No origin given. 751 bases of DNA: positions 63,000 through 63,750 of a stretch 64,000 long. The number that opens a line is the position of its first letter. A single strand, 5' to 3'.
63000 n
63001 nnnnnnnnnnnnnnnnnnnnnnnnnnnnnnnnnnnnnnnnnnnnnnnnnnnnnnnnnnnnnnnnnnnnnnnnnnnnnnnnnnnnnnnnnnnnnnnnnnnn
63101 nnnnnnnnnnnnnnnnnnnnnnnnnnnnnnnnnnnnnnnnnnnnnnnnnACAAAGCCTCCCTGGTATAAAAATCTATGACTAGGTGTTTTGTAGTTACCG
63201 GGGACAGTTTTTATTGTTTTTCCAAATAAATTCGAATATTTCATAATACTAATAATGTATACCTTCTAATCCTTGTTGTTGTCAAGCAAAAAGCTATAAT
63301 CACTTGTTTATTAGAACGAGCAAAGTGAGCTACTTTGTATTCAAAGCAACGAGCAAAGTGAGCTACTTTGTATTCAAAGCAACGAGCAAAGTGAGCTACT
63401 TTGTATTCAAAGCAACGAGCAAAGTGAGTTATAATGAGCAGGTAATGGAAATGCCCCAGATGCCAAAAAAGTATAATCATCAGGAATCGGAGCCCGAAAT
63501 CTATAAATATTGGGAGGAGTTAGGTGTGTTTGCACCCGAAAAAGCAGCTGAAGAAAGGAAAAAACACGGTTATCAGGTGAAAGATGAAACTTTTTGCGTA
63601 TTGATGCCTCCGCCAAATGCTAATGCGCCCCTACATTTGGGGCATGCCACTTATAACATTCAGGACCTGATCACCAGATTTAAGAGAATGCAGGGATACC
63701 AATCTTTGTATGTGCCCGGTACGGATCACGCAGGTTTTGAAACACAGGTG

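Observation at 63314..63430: Array of four palindrome-containing 33-bp units immediately upstream of valS (divergent from proS)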

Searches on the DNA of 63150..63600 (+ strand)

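Call 65: search_dna_similar(query=window:63290-63445:+, collection=phages, mode=distant, max_evalue=0.01, max_rows=10)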
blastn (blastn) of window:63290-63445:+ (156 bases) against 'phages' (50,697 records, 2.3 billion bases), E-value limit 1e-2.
No match.

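Call 66: search_dna_similar(query=window:63290-63445:+, collection=plasmids, mode=distant, max_evalue=0.01, max_rows=10)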
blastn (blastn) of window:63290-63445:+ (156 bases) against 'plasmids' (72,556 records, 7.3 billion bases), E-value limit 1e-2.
No match.

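Call 70: search_rna_families(source=window, start=63150, end=63600, threshold=evalue, max_evalue=1)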
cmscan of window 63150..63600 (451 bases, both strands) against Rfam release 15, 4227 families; matches with E-value up to 1: 2.
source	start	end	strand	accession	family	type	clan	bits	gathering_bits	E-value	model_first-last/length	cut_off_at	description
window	63362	63415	-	RF00070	SNORD29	Gene; snRNA; snoRNA; CD-box;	CL00051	18.4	48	0.54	1-65/65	no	Small nucleolar RNA SNORD29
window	63213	63370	-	RF00028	Intron_gpI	Intron;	-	16.5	50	0.078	1-253/253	no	Group I catalytic intron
